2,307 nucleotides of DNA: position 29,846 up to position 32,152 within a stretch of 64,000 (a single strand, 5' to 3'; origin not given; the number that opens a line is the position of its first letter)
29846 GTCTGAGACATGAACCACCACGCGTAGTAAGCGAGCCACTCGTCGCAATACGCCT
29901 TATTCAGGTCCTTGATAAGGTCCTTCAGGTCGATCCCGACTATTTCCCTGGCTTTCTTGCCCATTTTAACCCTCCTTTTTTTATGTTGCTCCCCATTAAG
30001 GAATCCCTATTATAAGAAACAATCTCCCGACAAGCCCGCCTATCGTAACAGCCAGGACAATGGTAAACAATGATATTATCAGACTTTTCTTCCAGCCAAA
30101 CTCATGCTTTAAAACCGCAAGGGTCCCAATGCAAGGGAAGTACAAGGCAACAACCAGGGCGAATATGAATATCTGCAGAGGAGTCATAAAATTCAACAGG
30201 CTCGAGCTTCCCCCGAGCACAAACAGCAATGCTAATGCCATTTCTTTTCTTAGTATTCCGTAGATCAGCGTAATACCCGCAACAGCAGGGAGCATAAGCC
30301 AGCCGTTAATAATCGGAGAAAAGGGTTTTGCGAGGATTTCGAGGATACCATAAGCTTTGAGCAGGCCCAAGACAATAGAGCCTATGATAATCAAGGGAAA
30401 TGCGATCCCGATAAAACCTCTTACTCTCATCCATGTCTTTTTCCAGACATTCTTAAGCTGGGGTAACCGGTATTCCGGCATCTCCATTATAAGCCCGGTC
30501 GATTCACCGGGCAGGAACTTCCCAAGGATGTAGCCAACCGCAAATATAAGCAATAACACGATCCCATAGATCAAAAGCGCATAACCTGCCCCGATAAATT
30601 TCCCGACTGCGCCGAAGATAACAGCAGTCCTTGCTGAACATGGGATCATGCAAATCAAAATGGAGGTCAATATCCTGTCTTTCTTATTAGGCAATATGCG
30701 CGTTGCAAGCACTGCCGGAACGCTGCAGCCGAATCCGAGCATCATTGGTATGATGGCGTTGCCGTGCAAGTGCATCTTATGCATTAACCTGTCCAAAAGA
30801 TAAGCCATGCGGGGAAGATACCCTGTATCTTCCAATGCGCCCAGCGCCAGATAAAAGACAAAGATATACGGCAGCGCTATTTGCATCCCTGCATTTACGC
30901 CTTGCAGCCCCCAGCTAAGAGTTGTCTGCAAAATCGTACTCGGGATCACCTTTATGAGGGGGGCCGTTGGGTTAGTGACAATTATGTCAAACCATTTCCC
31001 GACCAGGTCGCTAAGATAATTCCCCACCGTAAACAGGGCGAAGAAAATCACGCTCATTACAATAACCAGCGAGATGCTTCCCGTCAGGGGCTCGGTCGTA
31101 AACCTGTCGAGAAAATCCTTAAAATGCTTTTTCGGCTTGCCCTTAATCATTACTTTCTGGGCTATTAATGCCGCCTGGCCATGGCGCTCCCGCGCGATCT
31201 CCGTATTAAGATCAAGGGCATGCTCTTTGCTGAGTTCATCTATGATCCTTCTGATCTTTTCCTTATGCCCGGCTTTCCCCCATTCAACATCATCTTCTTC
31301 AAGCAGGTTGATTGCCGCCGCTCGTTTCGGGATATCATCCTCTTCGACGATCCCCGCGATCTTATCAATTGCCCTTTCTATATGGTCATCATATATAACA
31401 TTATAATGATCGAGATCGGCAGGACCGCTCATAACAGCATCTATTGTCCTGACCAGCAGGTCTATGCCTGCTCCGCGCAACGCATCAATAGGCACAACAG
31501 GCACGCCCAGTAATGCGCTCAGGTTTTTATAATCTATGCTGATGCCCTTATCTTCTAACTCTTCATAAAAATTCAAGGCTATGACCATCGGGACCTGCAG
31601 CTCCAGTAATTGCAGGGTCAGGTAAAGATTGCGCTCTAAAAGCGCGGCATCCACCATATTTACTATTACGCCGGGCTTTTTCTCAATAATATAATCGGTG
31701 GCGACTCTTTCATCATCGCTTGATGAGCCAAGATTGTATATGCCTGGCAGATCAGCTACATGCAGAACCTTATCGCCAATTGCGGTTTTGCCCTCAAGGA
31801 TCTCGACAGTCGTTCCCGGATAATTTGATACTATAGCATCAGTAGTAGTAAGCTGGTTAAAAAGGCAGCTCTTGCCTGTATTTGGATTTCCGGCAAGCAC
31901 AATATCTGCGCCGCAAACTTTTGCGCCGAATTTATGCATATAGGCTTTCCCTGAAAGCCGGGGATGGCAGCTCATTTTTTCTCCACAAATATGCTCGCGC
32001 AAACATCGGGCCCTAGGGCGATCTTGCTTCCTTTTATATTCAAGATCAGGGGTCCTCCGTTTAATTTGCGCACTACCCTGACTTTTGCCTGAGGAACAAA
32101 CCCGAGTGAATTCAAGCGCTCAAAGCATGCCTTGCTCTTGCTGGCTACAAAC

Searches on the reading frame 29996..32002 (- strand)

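Call 92: search_protein_families(library=pfam, proteins=[window:29996-32002:-], max_evalue=0.0001)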
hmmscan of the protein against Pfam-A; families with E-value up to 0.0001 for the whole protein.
window:29996-32002:- (668 aa): 5 families
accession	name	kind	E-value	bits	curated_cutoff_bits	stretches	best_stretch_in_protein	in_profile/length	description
PF02421.24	FeoB_N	-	4.7e-56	189.1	27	1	33-186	2-155/156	Ferrous iron transport protein B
PF07670.19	Gate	-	9.1e-32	110.1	29.6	2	376-469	4-104/104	Nucleoside recognition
PF01926.29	MMR_HSR1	-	1.4e-19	70.7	21.9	1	34-144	2-112/113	50S ribosome-binding GTPase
PF07664.17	FeoB_C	-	3.2e-18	65.6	26.6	1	476-526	2-54/54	Ferrous iron transport protein B C terminus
PF17910.6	FeoB_Cyto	-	9e-12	45.7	23.4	1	204-285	1-89/90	FeoB cytosolic helical domain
